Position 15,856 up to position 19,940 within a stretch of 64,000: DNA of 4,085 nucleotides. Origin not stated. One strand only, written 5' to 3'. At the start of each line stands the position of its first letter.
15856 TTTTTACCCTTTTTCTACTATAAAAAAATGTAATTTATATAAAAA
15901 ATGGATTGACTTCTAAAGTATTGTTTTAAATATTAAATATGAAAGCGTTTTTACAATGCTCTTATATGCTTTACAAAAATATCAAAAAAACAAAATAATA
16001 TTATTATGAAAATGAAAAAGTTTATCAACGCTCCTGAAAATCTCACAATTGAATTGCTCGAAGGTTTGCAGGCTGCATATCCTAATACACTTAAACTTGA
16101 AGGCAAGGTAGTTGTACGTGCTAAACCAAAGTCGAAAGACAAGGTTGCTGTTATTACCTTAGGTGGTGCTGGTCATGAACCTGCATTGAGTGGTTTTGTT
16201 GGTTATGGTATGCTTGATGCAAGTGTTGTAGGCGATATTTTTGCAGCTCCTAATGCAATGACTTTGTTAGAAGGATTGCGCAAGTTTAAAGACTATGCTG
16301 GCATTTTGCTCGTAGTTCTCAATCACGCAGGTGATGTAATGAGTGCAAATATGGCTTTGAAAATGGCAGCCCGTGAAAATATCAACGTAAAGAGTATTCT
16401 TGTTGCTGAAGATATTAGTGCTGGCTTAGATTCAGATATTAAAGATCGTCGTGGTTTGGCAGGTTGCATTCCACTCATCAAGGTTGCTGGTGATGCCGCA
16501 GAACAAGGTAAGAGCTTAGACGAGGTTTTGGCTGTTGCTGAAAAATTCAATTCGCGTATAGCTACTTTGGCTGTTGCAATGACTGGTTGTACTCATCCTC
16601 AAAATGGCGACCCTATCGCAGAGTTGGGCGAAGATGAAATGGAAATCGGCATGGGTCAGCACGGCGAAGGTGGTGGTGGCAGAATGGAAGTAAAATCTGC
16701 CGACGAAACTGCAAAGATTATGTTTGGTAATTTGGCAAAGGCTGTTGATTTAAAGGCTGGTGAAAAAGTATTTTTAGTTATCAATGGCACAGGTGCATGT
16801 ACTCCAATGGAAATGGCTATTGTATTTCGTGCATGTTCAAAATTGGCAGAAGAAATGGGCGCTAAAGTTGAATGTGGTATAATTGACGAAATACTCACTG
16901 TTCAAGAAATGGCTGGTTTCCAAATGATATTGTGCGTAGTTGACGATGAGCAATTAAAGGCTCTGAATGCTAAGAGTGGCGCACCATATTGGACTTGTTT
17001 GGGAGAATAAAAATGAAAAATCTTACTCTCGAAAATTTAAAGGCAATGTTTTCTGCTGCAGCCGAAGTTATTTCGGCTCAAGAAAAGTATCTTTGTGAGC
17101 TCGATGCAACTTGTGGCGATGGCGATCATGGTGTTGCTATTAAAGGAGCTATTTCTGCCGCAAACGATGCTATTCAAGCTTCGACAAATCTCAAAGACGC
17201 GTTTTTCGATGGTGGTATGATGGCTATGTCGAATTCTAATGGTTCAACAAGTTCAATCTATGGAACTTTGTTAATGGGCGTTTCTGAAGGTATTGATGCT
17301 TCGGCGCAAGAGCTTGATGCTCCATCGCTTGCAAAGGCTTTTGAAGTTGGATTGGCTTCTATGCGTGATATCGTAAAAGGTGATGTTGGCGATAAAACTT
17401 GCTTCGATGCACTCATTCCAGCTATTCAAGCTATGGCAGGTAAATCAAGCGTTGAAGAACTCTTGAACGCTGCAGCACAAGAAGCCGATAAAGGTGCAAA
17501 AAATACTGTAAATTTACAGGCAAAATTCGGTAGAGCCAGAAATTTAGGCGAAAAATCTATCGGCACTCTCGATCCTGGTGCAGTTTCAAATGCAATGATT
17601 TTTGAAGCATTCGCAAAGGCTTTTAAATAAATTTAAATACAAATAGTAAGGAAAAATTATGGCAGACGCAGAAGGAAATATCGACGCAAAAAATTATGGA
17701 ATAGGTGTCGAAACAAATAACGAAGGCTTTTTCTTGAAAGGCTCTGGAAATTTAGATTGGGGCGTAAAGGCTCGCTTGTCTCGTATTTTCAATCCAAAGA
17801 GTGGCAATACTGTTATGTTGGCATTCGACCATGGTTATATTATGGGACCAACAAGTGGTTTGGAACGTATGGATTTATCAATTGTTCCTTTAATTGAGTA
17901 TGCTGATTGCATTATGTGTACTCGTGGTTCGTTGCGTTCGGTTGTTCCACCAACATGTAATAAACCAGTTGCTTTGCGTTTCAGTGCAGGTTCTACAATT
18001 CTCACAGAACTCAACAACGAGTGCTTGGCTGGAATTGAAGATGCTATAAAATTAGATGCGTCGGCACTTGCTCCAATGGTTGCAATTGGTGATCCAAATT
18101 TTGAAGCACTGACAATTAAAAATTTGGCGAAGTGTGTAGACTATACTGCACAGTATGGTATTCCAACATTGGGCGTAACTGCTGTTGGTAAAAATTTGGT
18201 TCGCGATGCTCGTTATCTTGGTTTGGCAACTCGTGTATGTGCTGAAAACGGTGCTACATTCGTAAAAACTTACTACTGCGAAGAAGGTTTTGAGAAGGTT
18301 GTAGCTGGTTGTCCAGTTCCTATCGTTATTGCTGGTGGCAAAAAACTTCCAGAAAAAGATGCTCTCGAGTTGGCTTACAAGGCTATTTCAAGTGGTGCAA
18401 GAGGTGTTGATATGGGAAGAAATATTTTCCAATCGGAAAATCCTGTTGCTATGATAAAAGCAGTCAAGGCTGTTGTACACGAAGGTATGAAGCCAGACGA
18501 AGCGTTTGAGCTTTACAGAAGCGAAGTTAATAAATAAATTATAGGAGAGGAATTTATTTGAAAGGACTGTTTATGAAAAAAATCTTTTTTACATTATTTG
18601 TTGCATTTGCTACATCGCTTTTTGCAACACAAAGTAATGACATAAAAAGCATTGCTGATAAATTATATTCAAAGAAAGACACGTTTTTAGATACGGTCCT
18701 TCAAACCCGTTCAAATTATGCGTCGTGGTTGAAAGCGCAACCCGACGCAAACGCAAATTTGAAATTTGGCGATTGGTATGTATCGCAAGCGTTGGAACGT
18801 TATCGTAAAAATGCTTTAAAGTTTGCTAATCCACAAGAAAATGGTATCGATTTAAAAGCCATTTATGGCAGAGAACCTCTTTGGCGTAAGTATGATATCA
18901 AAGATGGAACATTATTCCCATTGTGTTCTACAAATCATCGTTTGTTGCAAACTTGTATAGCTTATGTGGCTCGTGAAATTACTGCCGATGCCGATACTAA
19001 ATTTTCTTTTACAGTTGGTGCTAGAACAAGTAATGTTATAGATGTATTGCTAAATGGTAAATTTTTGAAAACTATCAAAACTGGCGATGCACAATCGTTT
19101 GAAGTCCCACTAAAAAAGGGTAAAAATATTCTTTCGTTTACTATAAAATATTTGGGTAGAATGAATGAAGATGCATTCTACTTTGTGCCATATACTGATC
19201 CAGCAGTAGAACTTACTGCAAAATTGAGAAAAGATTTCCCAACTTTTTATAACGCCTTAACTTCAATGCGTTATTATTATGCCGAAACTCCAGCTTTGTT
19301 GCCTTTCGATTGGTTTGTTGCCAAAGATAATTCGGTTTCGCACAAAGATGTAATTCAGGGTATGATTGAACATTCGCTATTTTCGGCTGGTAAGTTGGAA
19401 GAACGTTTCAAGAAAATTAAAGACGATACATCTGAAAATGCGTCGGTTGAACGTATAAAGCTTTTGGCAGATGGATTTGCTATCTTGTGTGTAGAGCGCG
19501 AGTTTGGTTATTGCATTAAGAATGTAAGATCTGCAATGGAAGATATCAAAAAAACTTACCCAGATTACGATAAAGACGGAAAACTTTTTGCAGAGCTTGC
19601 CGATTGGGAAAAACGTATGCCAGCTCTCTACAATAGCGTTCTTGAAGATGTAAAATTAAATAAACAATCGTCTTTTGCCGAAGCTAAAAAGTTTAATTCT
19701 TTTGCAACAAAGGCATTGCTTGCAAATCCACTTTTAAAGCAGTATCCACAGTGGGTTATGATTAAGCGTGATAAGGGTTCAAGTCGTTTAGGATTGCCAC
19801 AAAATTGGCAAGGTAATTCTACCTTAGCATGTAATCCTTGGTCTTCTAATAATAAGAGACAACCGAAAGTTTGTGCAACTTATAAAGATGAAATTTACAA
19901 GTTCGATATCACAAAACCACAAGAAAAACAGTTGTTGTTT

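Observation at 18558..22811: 1417-aa secreted protein combining two PSCyt-like CxxCH motifs with a cysteine-less FGE-sulfatase-like domain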

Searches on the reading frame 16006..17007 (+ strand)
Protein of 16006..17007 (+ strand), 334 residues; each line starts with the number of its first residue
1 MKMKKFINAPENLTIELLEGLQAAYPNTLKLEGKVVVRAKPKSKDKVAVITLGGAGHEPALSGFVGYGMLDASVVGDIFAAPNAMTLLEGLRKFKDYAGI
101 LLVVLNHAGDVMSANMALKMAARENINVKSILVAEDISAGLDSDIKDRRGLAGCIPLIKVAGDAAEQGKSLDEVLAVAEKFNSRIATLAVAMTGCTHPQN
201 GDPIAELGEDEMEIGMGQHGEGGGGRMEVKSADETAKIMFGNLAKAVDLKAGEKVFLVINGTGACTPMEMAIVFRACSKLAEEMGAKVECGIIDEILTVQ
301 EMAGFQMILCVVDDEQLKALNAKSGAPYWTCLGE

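Call 9: search_protein_families(library=pfam, proteins=[window:16006-17007:+], max_evalue=0.001)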
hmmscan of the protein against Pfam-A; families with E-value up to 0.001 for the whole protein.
window:16006-17007:+ (334 aa): 1 family
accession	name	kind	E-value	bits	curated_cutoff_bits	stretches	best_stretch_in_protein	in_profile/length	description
PF02733.22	Dak1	-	9.3e-96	320.8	31.4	1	19-326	1-311/313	Dak1 domain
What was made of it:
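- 16006..17010 (+): DhaK-type kinase subunit (Dak1), first gene of the operon. Pfam Dak1, E 9e-96 (call 9).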

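Call 87: search_protein_families(library=ncbifam, proteins=[window:16006-17007:+], max_evalue=0.001)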
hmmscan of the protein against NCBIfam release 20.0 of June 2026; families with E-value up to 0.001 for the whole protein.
window:16006-17007:+ (334 aa): 4 families
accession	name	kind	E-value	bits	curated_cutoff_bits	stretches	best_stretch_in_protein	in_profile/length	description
NF011049.0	PRK14479.1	subfamily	2.7e-91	306.8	492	1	3-331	1-329/568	dihydroxyacetone kinase family protein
TIGR02363.1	dhaK1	equivalog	1.5e-83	280.6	406.25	1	3-328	1-328/329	dihydroxyacetone kinase subunit DhaK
TIGR02361.1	dak_ATP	equivalog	4.6e-70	236.8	574.95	1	4-331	1-345/583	glycerone kinase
TIGR02362.1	dhaK1b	equivalog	2.3e-60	204.4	413.25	1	6-329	2-326/326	DhaKLM operon coactivator DhaQ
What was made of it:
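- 16006..17010 (+): NCBIfam places it in the DhaK family (call 87).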

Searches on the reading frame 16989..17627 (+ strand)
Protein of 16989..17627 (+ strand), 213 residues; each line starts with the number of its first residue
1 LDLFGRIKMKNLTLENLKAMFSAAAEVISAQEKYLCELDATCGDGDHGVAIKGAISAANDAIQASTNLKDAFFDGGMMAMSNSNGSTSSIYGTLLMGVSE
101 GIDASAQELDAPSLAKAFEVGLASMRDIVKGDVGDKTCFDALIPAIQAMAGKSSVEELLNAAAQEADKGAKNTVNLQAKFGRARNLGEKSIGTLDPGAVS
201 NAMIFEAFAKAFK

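Call 9: search_protein_families(library=pfam, proteins=[window:16989-17627:+], max_evalue=0.001)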
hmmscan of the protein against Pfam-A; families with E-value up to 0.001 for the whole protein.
window:16989-17627:+ (213 aa): 1 family
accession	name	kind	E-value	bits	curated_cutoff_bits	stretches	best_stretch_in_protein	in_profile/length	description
PF02734.22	Dak2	-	3.9e-36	125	27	1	43-209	3-173/174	DAK2 domain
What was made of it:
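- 16989..17630 (+): DhaL-type kinase subunit (Dak2). Pfam Dak2, E 4e-36 (call 9).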

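Call 87: search_protein_families(library=ncbifam, proteins=[window:16989-17627:+], max_evalue=0.001)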
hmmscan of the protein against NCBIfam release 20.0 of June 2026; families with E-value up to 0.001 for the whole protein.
window:16989-17627:+ (213 aa): 3 families
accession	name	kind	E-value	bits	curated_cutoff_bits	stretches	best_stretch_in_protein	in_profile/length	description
NF011049.0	PRK14479.1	subfamily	9.2e-41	140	492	1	10-212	357-566/568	dihydroxyacetone kinase family protein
TIGR02365.1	dha_L_ycgS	equivalog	8e-39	133.4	138.3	1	19-209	3-195/196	dihydroxyacetone kinase subunit DhaL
TIGR02361.1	dak_ATP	equivalog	2.2e-28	99.2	574.95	1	14-209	382-583/583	glycerone kinase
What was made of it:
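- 16989..17630 (+): NCBIfam DhaL, 133 bits, just under the cutoff of 138 (call 87).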

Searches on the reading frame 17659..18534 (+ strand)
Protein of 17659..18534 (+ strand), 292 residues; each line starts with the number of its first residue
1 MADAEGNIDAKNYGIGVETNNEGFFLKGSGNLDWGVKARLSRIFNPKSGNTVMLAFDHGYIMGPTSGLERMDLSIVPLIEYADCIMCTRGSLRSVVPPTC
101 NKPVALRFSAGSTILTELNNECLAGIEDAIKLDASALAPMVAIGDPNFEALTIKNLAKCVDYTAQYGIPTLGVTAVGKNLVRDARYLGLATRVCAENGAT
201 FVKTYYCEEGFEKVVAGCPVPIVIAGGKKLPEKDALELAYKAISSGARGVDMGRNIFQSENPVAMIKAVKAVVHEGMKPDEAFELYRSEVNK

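Call 9: search_protein_families(library=pfam, proteins=[window:17659-18534:+], max_evalue=0.001)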
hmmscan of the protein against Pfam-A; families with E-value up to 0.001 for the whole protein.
window:17659-18534:+ (292 aa): 1 family
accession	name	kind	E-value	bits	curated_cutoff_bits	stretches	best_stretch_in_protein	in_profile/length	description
PF01791.15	DeoC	-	4.8e-18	66.1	23.8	1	51-259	1-229/229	DeoC/LacD family aldolase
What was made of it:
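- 17659..18537 (+): LsrF-type DhnA-family aldolase/thiolase. Pfam DeoC (call 9).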

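Call 30: search_protein_families(library=ncbifam, proteins=[window:17659-18534:+], max_evalue=1)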
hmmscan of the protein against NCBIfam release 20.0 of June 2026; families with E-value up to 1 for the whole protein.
window:17659-18534:+ (292 aa): 16 families
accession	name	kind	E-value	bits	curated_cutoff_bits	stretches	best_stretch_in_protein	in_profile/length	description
NF006081.0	PRK08227.1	equivalog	1.7e-133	444.4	297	1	1-290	1-290/291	3-hydroxy-5-phosphonooxypentane-2,4-dione thiolase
NF005556.0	PRK07226.1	subfamily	4.8e-54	183.5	241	1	34-287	4-265/267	2-amino-3,7-dideoxy-D-threo-hept-6-ulosonate synthase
TIGR01949.1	ADH_synth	equivalog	1.6e-46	159.1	299.45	1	35-283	2-254/255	2-amino-3,7-dideoxy-D-threo-hept-6-ulosonate synthase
NF040816.1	Fbpase1_Arch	equivalog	1e-33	117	430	1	34-284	6-268/271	class I fructose-bisphosphate aldolase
NF041223.1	BagB_FevI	exception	6.4e-23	81.3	500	1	33-274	6-255/257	bagremycin/ferroverdin biosynthesis DhnA-type aldolase BagB/FevI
NF005321.0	PRK06852.1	equivalog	1.3e-08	34.3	420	1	182-288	189-306/308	aldolase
NF000741.0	PRK00043.3-5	equivalog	0.0092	15.7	350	1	209-271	156-212/217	thiamine phosphate synthase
TIGR00343.1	TIGR00343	equivalog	0.021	14.4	438.45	1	222-278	202-253/287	pyridoxal 5'-phosphate synthase lyase subunit PdxS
NF006704.0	PRK09250.1-1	equivalog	0.022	13.7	277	1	222-270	252-302/308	class I fructose-bisphosphate aldolase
TIGR00126.1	deoC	equivalog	0.031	13.7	117.3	0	227-274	65-113/211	deoxyribose-phosphate aldolase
NF003215.0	PRK04180.1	equivalog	0.047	13.1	395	1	219-274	210-260/298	pyridoxal 5'-phosphate synthase lyase subunit PdxS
NF010386.0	PRK13813.1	equivalog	0.051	13.1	208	1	239-273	179-213/216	orotidine 5'-phosphate decarboxylase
NF005724.0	PRK07539.1-4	equivalog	0.068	13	280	1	133-165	142-174/240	NADH-quinone oxidoreductase subunit NuoE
NF005442.0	PRK07028.1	equivalog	0.07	11.7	593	1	212-278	155-215/430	bifunctional hexulose-6-phosphate synthase/ribonuclease regulator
NF009040.0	PRK12373.1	equivalog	0.081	12.6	514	1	131-165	137-171/400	NADH-quinone oxidoreductase subunit E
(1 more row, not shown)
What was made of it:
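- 17659..18537 (+): NCBIfam NF006081, 444 bits against a cutoff of 297, full length (call 30).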

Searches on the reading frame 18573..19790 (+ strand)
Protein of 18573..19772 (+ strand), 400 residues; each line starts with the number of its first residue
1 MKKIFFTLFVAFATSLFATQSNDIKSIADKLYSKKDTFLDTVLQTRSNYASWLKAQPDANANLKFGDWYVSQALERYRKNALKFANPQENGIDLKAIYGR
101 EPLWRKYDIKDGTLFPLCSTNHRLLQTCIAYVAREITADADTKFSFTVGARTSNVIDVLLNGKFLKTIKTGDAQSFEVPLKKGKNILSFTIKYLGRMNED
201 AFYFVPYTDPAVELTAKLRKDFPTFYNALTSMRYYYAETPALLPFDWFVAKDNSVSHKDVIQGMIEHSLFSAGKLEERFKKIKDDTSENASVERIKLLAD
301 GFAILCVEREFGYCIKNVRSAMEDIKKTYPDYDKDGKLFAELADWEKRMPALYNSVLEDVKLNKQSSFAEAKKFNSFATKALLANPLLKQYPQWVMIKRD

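Call 65: search_protein_families(library=pfam, proteins=[window:18573-19772:+], max_evalue=10)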
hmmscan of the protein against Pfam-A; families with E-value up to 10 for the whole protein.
window:18573-19772:+ (400 aa): 0 families
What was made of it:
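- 18645..19217 (+): N-terminal beta-sandwich, probably a galactose-binding-domain-like / carbohydrate-binding-type module (boundaries approximate). No Pfam hit (call 65).
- Tried and rejected: Pfam found nothing in the N-terminal 400 aa (call 65).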

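Call 104: search_solved_structures(query=A5, max_evalue=1)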
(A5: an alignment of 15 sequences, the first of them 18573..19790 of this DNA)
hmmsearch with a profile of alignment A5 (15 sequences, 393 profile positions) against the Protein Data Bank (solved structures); distinct sequences matched with E-value up to 1: 41.
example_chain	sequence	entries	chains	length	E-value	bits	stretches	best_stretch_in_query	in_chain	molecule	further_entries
7kmm_A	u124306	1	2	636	0.00015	24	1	99-197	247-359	Sialic acid-specific 9-O-acetylesterase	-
6d89_C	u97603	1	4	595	0.0058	18.8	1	148-192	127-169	Beta-galactosidase/beta-glucuronidase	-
6d1n_A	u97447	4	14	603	0.0059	18.8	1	148-192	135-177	Beta-galactosidase/beta-glucuronidase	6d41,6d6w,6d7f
2vzo_A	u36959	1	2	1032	0.061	15.4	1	147-193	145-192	EXO-BETA-D-GLUCOSAMINIDASE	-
2vzs_A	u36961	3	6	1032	0.061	15.4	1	147-193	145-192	EXO-BETA-D-GLUCOSAMINIDASE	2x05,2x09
2vzt_A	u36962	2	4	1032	0.062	15.4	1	147-193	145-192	EXO-BETA-D-GLUCOSAMINIDASE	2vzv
2vzu_A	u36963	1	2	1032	0.072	15.2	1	147-193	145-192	EXO-BETA-D-GLUCOSAMINIDASE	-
1yq2_A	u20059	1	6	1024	0.072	15.2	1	144-193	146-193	beta-galactosidase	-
6z1p_Bg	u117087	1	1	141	0.16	14.1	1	306-341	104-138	Ribosomal protein S6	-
5euv_A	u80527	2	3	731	0.25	13.4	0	145-193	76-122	Beta-D-galactosidase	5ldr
5ldr_A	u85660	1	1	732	0.25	13.4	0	145-193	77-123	Beta-D-galactosidase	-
6xz6_A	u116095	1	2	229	0.27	13.3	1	253-358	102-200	GARP domain-containing protein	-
3d3a_A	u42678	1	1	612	0.3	13.2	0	133-181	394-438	Beta-galactosidase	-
2wbk_A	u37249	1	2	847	0.42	12.7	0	144-191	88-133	BETA-MANNOSIDASE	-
2vqu_A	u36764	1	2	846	0.44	12.6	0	144-191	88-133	BETA-MANNOSIDASE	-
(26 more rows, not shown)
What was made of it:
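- The carbohydrate-binding assignment of the N-terminal module rests on weak hits (call 104).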
